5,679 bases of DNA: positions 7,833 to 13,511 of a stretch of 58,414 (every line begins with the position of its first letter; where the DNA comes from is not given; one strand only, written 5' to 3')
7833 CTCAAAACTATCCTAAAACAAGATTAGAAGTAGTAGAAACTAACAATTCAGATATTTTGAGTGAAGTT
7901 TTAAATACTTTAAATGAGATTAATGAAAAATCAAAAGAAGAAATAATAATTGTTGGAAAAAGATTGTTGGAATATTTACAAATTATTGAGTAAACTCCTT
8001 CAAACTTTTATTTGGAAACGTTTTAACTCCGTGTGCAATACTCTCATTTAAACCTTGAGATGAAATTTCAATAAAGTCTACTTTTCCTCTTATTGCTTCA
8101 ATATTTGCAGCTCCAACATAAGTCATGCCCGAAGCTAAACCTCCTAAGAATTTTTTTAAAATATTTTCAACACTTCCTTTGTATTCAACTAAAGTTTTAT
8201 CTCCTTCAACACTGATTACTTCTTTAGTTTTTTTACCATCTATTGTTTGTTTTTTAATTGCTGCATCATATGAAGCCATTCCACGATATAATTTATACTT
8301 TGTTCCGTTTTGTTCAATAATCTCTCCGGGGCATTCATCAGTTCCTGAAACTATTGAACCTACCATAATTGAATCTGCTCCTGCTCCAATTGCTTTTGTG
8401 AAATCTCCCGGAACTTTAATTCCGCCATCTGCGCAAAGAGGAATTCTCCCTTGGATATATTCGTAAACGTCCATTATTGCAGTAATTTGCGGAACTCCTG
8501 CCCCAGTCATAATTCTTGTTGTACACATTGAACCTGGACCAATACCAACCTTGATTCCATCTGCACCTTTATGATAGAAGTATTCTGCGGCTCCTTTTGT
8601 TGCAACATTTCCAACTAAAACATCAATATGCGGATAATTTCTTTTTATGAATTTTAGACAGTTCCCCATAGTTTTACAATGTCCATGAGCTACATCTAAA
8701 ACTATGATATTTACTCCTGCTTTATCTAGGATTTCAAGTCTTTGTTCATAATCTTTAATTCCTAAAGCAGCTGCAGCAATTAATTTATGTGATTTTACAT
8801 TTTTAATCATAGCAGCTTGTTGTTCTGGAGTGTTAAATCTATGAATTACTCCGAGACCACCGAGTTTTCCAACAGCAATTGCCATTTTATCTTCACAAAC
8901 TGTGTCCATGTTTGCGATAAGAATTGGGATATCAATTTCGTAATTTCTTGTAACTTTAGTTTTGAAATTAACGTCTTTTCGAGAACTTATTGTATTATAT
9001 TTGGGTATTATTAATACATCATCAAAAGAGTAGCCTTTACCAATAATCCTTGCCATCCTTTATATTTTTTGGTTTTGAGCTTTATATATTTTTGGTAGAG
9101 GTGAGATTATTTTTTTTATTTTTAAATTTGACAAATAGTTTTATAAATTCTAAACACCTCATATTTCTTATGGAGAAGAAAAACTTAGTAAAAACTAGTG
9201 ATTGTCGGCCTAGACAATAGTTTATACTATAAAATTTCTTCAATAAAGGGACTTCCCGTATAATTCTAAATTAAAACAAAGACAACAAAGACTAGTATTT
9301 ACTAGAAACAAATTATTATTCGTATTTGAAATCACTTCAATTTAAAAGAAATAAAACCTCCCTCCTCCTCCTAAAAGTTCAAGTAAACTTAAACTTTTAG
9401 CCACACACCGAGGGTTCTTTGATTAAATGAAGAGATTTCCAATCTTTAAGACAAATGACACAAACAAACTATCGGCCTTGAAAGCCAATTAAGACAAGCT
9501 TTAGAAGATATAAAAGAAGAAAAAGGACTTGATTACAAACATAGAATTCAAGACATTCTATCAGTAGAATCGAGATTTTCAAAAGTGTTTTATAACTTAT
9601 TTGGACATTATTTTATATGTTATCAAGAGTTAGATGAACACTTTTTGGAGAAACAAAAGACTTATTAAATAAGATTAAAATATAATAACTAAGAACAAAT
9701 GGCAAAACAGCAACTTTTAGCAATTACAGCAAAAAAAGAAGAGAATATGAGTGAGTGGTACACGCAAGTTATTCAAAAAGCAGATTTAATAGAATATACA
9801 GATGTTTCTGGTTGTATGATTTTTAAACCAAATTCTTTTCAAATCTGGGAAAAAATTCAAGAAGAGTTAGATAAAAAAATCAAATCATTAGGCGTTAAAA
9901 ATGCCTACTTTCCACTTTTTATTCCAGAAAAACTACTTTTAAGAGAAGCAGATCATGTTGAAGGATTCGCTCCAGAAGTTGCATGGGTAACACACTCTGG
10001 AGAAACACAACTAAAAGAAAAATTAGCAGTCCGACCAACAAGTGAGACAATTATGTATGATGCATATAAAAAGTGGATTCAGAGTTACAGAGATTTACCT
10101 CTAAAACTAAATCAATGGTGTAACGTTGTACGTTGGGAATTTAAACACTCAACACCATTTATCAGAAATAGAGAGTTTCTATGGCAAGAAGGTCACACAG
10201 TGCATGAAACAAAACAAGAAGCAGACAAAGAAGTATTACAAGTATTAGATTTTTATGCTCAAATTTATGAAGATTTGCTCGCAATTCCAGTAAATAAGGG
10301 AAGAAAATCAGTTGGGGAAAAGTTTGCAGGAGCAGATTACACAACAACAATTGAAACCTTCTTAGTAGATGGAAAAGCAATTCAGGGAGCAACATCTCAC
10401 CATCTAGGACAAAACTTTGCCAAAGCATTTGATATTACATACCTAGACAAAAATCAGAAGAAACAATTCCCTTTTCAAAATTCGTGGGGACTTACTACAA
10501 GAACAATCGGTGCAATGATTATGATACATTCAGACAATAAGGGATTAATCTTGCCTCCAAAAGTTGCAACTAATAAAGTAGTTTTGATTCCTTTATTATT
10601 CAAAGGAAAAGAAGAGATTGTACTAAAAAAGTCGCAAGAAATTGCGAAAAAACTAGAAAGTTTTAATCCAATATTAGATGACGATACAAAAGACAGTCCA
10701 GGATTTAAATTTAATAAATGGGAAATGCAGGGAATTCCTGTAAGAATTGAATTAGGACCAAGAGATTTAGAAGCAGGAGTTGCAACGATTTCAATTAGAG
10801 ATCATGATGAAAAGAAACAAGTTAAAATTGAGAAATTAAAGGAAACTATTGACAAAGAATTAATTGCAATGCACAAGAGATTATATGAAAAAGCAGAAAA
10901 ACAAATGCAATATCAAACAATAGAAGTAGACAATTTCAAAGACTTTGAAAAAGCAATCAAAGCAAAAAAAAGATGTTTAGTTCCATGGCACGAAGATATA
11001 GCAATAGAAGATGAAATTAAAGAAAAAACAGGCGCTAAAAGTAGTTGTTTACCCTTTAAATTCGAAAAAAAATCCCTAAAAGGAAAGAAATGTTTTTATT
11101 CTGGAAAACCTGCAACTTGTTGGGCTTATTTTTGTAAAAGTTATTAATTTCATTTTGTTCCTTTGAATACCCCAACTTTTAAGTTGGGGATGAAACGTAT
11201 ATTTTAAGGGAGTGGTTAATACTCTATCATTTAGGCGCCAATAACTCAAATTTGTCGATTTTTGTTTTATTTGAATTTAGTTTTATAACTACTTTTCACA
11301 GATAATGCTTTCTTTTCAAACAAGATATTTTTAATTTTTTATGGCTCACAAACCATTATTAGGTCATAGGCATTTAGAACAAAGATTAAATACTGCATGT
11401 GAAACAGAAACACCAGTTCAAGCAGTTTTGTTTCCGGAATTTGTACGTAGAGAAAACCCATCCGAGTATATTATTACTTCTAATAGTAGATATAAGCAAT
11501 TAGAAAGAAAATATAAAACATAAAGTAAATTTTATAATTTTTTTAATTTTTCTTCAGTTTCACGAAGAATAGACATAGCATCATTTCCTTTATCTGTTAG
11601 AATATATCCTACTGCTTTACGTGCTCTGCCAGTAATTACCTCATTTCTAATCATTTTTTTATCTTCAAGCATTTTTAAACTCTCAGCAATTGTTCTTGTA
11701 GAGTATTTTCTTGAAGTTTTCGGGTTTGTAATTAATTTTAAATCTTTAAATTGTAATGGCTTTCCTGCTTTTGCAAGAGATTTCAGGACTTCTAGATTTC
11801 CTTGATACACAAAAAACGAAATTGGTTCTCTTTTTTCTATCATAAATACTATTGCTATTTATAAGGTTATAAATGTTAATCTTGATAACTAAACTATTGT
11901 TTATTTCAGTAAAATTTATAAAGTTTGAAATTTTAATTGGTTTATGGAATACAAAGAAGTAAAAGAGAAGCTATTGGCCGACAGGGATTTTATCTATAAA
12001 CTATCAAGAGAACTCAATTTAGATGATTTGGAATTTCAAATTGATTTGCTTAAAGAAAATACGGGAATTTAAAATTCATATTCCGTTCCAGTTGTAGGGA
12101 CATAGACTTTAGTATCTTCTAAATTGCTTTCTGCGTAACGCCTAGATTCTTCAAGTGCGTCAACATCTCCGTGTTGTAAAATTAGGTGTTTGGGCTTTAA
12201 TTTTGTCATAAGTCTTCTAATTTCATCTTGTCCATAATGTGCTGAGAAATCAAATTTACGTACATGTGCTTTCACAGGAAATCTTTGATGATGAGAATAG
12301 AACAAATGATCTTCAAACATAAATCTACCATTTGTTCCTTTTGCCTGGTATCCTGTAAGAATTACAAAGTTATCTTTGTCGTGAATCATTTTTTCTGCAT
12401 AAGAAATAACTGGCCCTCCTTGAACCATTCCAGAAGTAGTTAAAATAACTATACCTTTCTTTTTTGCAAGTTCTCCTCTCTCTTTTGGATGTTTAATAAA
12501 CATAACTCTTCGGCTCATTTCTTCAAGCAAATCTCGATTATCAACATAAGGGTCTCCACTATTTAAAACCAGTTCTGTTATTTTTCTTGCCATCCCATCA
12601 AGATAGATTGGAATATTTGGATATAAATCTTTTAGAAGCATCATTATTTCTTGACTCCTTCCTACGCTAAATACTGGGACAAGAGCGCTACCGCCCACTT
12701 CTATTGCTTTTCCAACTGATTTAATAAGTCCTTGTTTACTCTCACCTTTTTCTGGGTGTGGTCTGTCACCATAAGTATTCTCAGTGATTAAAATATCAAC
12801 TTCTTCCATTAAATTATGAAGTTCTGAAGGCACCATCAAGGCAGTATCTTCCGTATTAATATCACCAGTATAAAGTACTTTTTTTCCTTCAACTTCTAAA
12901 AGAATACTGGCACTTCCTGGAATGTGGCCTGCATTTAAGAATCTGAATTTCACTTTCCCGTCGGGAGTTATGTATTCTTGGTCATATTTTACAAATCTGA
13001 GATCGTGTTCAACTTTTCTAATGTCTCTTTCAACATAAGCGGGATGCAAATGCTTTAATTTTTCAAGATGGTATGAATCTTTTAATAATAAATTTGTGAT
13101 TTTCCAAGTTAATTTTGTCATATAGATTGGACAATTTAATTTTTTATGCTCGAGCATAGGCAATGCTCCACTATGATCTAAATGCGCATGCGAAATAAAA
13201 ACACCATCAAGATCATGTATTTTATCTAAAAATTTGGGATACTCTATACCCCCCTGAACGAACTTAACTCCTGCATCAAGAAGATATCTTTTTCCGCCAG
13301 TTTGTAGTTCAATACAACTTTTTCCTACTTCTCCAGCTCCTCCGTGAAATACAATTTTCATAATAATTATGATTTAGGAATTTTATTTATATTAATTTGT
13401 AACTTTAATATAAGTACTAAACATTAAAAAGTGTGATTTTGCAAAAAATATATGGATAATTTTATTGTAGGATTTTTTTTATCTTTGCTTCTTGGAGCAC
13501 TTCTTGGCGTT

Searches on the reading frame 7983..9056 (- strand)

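Call 53: search_protein_families(library=pfam, proteins=[window:7983-9056:-], max_evalue=0.001)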
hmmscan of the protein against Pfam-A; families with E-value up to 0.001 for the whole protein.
window:7983-9056:- (357 aa): 3 families
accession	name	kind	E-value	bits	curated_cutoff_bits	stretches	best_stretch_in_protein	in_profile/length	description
PF00478.31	IMPDH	-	3.7e-110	368.6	25.6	1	8-342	1-345/345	IMP dehydrogenase / GMP reductase domain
PF03060.21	NMO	-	6.4e-08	32.8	28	0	36-89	5-59/331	Nitronate monooxygenase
PF01070.24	FMN_dh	-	2.4e-05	24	24.9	1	145-234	220-303/350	FMN-dependent dehydrogenase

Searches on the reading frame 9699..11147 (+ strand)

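Call 54: search_protein_families(library=pfam, proteins=[window:9699-11147:+], max_evalue=0.001)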
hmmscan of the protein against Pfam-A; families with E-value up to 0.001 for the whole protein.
window:9699-11147:+ (482 aa): 3 families
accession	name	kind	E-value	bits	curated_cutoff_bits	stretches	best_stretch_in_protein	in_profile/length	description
PF00587.30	tRNA-synt_2b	-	2.4e-26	93.3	29.3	1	104-274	6-176/179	tRNA synthetase class II core domain (G, H, P, S and T)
PF09180.16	ProRS-C_1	-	1.9e-18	66.8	31.5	1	414-482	2-71/71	Prolyl-tRNA synthetase, C-terminal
PF03129.25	HGTP_anticodon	-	1.3e-16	60.9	21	1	293-386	1-93/94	Anticodon binding domain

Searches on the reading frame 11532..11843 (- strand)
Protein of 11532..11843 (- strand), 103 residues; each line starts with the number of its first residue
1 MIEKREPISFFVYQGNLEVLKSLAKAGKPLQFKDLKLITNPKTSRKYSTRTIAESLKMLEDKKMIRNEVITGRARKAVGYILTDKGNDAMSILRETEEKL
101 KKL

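Call 54: search_protein_families(library=pfam, proteins=[window:11532-11843:-], max_evalue=0.001)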
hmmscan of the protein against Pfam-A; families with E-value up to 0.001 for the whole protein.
window:11532-11843:- (103 aa): 2 families
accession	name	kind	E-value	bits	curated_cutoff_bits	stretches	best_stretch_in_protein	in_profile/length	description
PF08461.16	HTH_12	-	3e-05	24.3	21.4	1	18-89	2-65/66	Ribonuclease R winged-helix domain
PF01638.23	HxlR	-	5.2e-05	23.5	20.8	1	46-96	30-79/91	HxlR-like helix-turn-helix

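Call 60: search_protein_families(library=ncbifam, proteins=[window:11532-11843:-], max_evalue=0.1)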
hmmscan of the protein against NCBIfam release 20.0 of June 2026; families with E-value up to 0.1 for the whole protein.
window:11532-11843:- (103 aa): 3 families
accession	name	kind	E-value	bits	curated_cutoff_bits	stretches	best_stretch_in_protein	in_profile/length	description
NF047364.1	redox_TF_RrpB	exception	0.0085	16.3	175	1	31-97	32-97/105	MarR family transcription factor RrpB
NF006811.0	PRK09333.1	equivalog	0.024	14.2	156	1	39-100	85-143/150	30S ribosomal protein S19e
NF053610.1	Sso10a_fam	subfamily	0.041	13.9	60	1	51-88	33-62/64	Sso10a family chromatin protein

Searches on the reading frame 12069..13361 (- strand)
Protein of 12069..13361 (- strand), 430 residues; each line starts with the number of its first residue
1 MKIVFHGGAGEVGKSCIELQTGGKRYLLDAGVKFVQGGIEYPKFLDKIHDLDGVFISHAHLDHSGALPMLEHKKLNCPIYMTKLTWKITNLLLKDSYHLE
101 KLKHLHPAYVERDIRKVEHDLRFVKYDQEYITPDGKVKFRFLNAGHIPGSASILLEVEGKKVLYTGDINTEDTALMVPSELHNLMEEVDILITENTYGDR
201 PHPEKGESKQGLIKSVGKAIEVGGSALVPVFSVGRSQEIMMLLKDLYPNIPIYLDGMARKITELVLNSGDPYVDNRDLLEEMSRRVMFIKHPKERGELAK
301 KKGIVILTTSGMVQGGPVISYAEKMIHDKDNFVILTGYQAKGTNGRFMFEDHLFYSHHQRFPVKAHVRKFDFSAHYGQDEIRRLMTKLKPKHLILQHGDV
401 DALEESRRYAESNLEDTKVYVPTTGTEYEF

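Call 54: search_protein_families(library=pfam, proteins=[window:12069-13361:-], max_evalue=0.001)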
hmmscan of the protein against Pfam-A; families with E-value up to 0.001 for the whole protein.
window:12069-13361:- (430 aa): 5 families
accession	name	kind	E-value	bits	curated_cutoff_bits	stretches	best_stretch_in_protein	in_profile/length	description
PF10996.14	Beta-Casp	-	4.1e-20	72.9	27.7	1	237-346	2-118/120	Beta-Casp domain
PF07521.17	RMMBL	-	3.8e-13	49.7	21.6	1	362-422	3-63/63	Zn-dependent metallo-hydrolase RNA specificity domain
PF00753.33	Lactamase_B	-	2e-12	47.9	22.7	1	12-229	4-194/196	Metallo-beta-lactamase superfamily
PF16661.11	Lactamase_B_6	-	2.2e-12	47.2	27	1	25-175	8-169/193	Metallo-beta-lactamase superfamily domain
PF12706.13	Lactamase_B_2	-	1.3e-11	44.9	27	1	25-200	2-170/200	Beta-lactamase superfamily domain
